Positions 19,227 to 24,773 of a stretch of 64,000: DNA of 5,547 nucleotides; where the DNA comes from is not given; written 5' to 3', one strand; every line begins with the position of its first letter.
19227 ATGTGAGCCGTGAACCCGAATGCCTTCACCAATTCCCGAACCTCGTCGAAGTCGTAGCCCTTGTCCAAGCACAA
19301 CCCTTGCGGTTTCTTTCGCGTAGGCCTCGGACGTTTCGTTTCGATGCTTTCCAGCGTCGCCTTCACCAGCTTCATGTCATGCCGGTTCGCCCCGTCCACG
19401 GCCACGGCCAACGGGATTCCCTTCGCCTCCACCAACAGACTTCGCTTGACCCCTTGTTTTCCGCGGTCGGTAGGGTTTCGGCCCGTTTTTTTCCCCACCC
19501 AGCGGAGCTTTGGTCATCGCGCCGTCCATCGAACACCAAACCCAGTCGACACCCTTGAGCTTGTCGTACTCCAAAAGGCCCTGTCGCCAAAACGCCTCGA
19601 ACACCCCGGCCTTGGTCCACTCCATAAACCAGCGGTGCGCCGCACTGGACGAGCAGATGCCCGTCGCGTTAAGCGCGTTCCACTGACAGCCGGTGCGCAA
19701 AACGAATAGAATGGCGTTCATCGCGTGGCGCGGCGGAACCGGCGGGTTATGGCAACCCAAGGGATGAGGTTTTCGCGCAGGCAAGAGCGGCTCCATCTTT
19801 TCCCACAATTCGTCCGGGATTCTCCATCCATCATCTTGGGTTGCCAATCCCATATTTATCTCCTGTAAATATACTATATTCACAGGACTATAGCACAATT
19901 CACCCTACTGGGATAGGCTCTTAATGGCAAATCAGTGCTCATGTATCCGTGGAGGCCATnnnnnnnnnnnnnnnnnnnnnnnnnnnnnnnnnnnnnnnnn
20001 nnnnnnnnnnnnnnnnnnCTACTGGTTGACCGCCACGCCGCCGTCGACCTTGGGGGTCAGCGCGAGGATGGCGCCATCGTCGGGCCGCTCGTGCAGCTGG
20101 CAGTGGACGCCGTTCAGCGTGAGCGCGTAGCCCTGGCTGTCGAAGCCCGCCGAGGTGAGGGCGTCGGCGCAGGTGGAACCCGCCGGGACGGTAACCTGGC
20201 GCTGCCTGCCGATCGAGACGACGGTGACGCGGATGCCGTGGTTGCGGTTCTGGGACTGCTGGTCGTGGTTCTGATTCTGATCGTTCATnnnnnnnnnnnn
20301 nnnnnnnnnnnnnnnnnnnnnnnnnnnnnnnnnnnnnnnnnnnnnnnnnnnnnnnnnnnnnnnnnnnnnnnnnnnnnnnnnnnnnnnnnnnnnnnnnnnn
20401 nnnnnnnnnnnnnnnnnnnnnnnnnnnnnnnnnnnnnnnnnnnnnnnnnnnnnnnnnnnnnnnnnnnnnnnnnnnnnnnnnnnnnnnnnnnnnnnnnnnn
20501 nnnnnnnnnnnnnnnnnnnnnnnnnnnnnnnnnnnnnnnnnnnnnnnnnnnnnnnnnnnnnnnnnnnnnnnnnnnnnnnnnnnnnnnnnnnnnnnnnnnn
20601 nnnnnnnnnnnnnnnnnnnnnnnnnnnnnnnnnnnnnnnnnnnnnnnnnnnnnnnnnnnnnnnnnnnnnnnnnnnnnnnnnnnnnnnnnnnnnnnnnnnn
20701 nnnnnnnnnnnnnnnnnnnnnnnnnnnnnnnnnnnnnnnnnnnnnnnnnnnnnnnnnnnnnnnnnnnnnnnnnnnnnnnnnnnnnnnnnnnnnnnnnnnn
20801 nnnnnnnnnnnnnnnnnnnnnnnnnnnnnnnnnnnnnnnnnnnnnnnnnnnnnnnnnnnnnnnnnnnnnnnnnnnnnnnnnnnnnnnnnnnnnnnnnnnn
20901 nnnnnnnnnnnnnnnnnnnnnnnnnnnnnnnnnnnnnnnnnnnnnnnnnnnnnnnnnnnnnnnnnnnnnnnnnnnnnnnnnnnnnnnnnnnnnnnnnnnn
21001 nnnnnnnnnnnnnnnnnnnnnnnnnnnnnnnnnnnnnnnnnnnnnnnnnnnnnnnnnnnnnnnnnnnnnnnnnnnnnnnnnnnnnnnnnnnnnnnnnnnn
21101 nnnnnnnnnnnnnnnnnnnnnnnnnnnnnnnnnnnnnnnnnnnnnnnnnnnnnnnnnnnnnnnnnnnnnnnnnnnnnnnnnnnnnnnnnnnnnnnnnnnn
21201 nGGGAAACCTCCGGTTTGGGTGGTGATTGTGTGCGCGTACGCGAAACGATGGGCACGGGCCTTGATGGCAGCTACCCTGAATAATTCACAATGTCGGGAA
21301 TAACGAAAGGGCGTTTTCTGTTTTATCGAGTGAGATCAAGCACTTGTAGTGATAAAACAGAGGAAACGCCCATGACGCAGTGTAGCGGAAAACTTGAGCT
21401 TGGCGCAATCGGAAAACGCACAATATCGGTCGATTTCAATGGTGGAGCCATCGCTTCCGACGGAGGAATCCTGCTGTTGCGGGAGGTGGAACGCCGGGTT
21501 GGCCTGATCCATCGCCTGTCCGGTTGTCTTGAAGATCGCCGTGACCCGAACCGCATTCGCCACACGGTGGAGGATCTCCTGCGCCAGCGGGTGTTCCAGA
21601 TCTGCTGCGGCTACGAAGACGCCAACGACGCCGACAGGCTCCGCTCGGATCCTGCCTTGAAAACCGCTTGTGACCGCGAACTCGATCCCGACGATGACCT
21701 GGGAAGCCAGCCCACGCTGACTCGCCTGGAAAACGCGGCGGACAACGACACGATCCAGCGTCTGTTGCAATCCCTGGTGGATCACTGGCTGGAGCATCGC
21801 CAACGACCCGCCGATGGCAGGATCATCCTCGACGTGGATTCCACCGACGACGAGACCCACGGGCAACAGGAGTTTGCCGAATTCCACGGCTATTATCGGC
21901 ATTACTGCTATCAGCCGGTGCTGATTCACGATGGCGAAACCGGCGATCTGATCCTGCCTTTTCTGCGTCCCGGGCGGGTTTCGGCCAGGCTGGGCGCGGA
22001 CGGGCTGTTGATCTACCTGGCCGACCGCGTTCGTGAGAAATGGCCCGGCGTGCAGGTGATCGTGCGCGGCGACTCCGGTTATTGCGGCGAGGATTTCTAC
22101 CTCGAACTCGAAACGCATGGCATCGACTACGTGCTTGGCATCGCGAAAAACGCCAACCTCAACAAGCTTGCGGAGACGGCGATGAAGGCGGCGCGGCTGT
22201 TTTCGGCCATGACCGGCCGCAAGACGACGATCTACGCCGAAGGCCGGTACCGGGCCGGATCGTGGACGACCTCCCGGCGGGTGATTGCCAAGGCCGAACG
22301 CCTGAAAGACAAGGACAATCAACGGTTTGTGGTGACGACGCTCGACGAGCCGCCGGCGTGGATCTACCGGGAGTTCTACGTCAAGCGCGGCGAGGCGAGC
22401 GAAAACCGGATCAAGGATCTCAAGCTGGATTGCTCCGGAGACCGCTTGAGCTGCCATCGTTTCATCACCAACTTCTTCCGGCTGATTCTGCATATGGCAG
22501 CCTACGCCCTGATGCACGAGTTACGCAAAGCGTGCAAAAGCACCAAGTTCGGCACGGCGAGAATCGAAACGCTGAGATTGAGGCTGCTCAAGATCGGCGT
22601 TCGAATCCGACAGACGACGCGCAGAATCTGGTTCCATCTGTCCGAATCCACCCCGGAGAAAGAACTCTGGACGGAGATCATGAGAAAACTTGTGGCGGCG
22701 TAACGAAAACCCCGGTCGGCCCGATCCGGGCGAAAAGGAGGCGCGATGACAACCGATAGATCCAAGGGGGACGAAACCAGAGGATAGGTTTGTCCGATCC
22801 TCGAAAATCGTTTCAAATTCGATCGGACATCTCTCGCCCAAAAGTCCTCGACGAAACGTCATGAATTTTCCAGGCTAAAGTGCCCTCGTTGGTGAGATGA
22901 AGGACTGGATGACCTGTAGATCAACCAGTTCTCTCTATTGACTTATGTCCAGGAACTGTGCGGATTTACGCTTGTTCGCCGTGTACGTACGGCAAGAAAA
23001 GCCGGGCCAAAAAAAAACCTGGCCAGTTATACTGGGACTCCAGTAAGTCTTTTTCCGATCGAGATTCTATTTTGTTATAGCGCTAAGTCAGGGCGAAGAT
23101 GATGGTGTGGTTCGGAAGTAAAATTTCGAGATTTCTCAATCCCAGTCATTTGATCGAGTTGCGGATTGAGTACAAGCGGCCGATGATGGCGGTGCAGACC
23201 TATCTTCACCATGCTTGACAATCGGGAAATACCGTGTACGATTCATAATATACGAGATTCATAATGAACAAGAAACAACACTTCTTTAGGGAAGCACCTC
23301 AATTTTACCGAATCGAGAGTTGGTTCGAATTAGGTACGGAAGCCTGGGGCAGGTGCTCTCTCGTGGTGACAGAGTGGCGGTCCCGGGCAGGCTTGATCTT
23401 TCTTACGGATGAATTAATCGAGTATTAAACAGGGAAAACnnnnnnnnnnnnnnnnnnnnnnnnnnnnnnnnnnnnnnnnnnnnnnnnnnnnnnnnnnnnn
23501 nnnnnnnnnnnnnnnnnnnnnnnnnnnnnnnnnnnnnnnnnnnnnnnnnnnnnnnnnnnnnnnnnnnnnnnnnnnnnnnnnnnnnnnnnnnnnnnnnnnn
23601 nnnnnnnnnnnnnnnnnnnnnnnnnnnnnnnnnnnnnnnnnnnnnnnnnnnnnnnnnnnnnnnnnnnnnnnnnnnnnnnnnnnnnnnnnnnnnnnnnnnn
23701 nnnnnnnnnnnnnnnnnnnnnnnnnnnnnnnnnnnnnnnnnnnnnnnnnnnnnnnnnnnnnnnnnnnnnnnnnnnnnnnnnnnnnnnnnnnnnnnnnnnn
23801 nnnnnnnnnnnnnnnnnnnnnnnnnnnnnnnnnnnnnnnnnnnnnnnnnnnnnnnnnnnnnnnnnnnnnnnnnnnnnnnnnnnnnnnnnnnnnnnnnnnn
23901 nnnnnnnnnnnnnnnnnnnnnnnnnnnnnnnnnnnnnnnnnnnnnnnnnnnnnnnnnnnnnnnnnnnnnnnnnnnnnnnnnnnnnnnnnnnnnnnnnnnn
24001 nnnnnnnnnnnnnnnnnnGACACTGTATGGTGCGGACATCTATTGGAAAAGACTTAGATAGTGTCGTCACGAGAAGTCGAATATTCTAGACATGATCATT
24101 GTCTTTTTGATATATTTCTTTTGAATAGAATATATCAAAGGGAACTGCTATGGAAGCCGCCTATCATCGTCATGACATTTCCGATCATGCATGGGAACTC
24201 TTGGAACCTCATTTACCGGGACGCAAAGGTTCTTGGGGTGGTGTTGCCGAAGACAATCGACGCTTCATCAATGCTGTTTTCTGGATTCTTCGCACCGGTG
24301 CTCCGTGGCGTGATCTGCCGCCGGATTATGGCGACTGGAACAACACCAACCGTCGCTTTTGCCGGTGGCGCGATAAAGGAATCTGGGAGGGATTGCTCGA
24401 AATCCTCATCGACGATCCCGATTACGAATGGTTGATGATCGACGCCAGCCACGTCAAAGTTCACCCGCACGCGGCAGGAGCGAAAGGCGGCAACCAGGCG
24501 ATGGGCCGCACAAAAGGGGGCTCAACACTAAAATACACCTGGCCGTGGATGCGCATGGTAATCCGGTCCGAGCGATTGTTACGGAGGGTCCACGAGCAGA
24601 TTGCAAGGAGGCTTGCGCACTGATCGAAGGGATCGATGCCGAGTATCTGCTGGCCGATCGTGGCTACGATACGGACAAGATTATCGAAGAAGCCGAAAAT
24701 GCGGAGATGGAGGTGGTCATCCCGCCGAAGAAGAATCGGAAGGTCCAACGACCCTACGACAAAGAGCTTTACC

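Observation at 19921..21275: Orphan ubiquitin-like (beta-grasp, GG-x5) gene plus an unknown Cys/His-rich partner, stranded between two IS elements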

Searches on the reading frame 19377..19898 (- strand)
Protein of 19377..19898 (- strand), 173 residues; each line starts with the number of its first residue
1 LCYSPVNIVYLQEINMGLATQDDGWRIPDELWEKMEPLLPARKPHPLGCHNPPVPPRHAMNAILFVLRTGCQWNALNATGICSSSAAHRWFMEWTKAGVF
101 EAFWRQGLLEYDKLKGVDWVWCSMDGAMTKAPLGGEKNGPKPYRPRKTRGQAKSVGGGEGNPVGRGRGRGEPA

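Call 86: search_protein_families(library=pfam, proteins=[window:19377-19898:-], max_evalue=0.001)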
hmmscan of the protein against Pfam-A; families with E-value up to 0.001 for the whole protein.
window:19377-19898:- (173 aa): 1 family
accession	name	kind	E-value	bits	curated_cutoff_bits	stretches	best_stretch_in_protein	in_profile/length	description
PF13340.11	DUF4096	-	5.8e-23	81.4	34.3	1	28-103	2-75/76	Putative transposase of IS4/5 family (DUF4096)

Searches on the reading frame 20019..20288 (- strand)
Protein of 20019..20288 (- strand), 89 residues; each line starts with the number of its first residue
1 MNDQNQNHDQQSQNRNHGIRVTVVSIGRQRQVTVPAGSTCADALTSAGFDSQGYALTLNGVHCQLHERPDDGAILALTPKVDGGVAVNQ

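Call 3: search_protein_families(library=ncbifam, proteins=[window:20019-20288:-], max_evalue=1)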
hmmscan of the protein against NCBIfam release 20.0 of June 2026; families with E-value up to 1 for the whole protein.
window:20019-20288:- (89 aa): 1 family
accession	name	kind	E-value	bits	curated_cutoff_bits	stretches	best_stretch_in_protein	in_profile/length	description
NF006231.0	PRK08364.1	equivalog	0.032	14.6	80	1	19-84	5-70/70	sulfur carrier protein ThiS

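Call 4: search_protein_families(library=pfam, proteins=[window:20019-20288:-], max_evalue=1)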
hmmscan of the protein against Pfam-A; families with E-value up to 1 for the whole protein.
window:20019-20288:- (89 aa): 1 family
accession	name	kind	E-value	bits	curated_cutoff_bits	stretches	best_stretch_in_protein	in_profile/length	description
PF05506.17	PLipase_C_C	-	0.036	15.4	24.4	1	17-60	24-69/80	Bacterial phospholipase C, C-terminal domain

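Call 5: search_protein_families(library=phrogs, proteins=[window:20019-20288:-], max_evalue=1)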
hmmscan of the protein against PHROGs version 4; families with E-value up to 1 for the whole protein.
window:20019-20288:- (89 aa): 0 families

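Call 6: search_protein_families(library=padloc, proteins=[window:20019-20288:-], max_evalue=1)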
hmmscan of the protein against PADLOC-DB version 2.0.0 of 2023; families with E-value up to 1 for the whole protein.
window:20019-20288:- (89 aa): 0 families

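Call 24: find_homologous_proteins(query=window:20019-20288:-, max_evalue=0.01)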
Query window:20019-20288:- (89 aa): 35 proteins with E <= 0.01 among 36 candidates.
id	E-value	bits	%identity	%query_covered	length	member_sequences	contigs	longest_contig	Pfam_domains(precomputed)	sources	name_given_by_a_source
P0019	4.3e-49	182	96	83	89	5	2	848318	-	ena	-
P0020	6.0e-45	168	89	100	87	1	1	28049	-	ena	-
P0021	6.7e-45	168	89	98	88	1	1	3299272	-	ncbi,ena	-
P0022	4.0e-42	159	87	84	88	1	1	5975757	-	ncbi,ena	-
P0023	4.2e-42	159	88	94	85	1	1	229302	-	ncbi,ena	-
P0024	4.6e-42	159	90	98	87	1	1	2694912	-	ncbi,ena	-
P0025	1.6e-41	157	88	100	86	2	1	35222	-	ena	-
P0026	1.7e-40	154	80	100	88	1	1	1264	-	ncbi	-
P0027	2.5e-40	154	85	96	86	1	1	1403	-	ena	-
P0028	2.2e-39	151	80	100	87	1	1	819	-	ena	-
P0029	2.2e-39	151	83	87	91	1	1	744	-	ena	-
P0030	5.6e-39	149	79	100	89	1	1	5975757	-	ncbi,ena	-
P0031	5.7e-39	149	87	93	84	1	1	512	-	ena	-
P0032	2.5e-38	147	80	100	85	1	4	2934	-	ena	-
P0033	3.3e-38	147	81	100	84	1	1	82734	-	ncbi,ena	-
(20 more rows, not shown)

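Call 27: search_solved_structures(query=A2, max_evalue=10, show_alignments=3)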
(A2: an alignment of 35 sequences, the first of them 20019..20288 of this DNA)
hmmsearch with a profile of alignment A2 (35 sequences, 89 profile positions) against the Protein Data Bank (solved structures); distinct sequences matched with E-value up to 10: 5.
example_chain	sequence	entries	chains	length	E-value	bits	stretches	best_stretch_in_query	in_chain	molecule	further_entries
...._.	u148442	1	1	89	0.0052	19.9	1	20-60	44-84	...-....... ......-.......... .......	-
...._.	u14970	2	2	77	0.0063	19.6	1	13-84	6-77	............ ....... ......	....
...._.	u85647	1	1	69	0.027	17.5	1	19-84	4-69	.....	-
2l83_A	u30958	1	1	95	1.1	12.4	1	56-88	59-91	Small archaeal modifier protein 1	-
9ygv_D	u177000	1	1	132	1.3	12.2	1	36-77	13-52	Photosystem I reaction center subunit II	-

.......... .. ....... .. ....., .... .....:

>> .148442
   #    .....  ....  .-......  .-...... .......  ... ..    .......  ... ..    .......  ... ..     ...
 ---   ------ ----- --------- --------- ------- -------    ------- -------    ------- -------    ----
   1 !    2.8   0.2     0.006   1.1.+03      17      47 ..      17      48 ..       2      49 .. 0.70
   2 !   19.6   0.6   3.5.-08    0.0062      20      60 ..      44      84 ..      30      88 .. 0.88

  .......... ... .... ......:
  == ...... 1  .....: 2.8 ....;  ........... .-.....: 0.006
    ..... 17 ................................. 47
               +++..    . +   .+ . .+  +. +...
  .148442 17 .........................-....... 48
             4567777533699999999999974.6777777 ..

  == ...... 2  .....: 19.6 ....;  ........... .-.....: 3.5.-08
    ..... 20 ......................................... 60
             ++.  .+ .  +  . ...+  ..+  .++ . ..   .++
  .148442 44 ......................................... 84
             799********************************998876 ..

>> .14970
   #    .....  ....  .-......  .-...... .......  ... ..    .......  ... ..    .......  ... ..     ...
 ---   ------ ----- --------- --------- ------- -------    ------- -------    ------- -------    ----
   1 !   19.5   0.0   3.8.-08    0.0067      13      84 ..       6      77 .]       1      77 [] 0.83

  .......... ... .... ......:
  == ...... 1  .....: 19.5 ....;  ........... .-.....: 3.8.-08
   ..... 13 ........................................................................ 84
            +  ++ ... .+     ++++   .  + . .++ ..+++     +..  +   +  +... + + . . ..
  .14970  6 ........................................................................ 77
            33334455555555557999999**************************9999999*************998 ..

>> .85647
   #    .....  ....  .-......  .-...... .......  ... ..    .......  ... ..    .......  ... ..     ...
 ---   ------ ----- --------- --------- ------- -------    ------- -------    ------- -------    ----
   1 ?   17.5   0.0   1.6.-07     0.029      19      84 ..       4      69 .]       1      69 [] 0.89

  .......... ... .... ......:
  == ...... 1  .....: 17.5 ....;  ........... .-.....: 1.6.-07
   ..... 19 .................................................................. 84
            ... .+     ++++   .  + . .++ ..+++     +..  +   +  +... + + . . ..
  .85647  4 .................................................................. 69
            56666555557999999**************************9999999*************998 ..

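Call 35: predict_structure(alignment_id=A2)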
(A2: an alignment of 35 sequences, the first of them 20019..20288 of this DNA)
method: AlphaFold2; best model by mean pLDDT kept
length: 89 residues; sequences in the alignment: 35
mean_pLDDT: 77.1   pTM: 0.62
mean pLDDT of the five models: 77.1, 60.0, 56.8, 54.8, 53.9
residues with pLDDT >= 90: 34; 70-90: 29; 50-70: 9; < 50: 17
segments of 3 or more residues with pLDDT < 50: 5-8, 10-14, 83-85, 87-89
pLDDT, mean of each block of 10 residues (from residue 1): 47 62 90 91 91 84 90 87 49
secondary structure, 60 per line:
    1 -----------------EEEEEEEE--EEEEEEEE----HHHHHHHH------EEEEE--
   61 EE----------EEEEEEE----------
elements in order: E18-25 E28-35 H40-47 E54-58 E73-79

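Call 40: fold_search(model_id=the predicted structure, library=pdb)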
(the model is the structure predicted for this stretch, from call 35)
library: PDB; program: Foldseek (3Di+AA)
matches with E <= 10: 1177; with E <= 0.001: 4
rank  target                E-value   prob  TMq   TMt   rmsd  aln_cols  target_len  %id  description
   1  1ryj_MODEL_1_A        2.9e-04  1.00  0.58  0.72   3.0        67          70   21  Solution NMR Structure of Protein Mth1743 from Methanobacterium thermoautotrophicum. Ontario Centre for Struct (released 2004-02-24)
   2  1wx7_MODEL_1_A        5.2e-04  1.00  0.55  0.48  13.6        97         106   14  Solution Structure of the N-terminal Ubiquitin-like Domain in the Human Ubiquilin 3 (UBQLN3) (released 2005-07-20)
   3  6jbz_B                9.9e-04  1.00  0.59  0.62   3.5        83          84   20  Structural analysis of molybdopterin synthases from two mycobacteria pathogens (released 2019-02-13)
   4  2eke_D                9.9e-04  1.00  0.60  0.60   4.6        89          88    8  Structure of a SUMO-binding-motif mimic bound to Smt3p-Ubc9p: conservation of a noncovalent Ubiquitin-like protein-E2  (released 2007-05-29)
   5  6fj7                  1.1e-03  1.00  0.54  0.59   4.0        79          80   16  Caldiarchaeum Subterraneum Ubiquitin (released 2018-07-25)
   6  5xqm_MODEL_1_A        1.4e-03  1.00  0.46  0.46   8.5        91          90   15  NMR solution structure of SMO1, Sumo homologue in Caenorhabditis elegans (released 2017-11-08)
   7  5gha_F                1.6e-03  1.00  0.50  0.60   3.1        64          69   12  Sulfur Transferase TtuA in complex with Sulfur Carrier TtuB (released 2017-05-03)
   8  5gjl_MODEL_1_A        1.6e-03  1.00  0.59  0.54   5.2        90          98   16  Solution structure of SUMO from Plasmodium falciparum (released 2017-08-02)
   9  2m19_MODEL_1_A        1.8e-03  1.00  0.61  0.53   7.8       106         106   16  Solution structure of the Haloferax volcanii HVO 2177 protein (released 2013-08-07)
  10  3gzn_I                1.8e-03  1.00  0.59  0.65   2.7        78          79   17  Structure of NEDD8-activating enzyme in complex with NEDD8 and MLN4924 (released 2010-02-02)
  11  3dbl_I                1.9e-03  1.00  0.61  0.63   3.9        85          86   14  Structural Dissection of a Gating Mechanism Preventing Misactivation of Ubiquitin by NEDD8's E1 (APPBP1-UBA3Arg190wt-N (released 2008-08-12)
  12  2io1_D                1.9e-03  1.00  0.58  0.62   4.2        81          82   12  Crystal structure of human Senp2 in complex with preSUMO-3 (released 2006-11-14)
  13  6l0l_MODEL_1_A        2.0e-03  1.00  0.57  0.61   4.8        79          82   15  Hydra-1ubq de nova designed by Hydra based on ubiquitin (released 2020-09-30)
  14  2eke_C                2.7e-03  1.00  0.67  0.66   3.3        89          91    8  Structure of a SUMO-binding-motif mimic bound to Smt3p-Ubc9p: conservation of a noncovalent Ubiquitin-like protein-E2  (released 2007-05-29)
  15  2uyz_B                2.7e-03  1.00  0.53  0.59   3.5        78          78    9  Non-covalent complex between Ubc9 and SUMO1 (released 2007-06-12)
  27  8tyx_A                3.8e-03  1.00  0.52  0.56   4.1        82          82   21  Structure of a bacterial Ubl-deubiquitinase complex (form 1) (released 2024-06-12)
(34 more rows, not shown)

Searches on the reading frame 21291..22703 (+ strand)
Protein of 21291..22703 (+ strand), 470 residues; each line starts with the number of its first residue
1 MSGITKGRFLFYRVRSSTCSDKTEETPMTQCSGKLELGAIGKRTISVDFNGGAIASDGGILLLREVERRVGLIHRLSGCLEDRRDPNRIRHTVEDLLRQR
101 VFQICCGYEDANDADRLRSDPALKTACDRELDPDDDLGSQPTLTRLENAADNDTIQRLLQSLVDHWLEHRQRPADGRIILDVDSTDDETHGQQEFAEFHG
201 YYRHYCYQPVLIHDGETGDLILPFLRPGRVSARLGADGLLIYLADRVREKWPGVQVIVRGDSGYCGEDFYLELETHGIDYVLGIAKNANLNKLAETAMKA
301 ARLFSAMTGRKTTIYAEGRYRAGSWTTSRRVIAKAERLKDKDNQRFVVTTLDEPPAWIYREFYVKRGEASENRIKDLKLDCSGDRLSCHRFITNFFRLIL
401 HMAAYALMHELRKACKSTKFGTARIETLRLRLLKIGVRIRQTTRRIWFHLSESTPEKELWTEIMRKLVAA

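Call 86: search_protein_families(library=pfam, proteins=[window:21291-22703:+], max_evalue=0.001)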
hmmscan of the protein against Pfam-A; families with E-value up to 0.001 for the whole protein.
window:21291-22703:+ (470 aa): 2 families
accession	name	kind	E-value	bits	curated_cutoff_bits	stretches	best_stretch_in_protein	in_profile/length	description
PF13701.12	DDE_Tnp_1_4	-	4.7e-145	483.6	34.7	1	40-467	4-430/435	Transposase DDE domain group 1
PF01609.27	DDE_Tnp_1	-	4.5e-20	72.7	23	1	176-407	3-200/200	Transposase DDE domain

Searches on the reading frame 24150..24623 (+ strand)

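Call 86: search_protein_families(library=pfam, proteins=[window:24150-24623:+], max_evalue=0.001)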
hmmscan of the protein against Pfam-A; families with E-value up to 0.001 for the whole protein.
window:24150-24623:+ (157 aa): 1 family
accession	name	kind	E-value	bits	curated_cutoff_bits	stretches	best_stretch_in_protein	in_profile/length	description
PF13340.11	DUF4096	-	8.3e-26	90.5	34.3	1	10-82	1-75/76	Putative transposase of IS4/5 family (DUF4096)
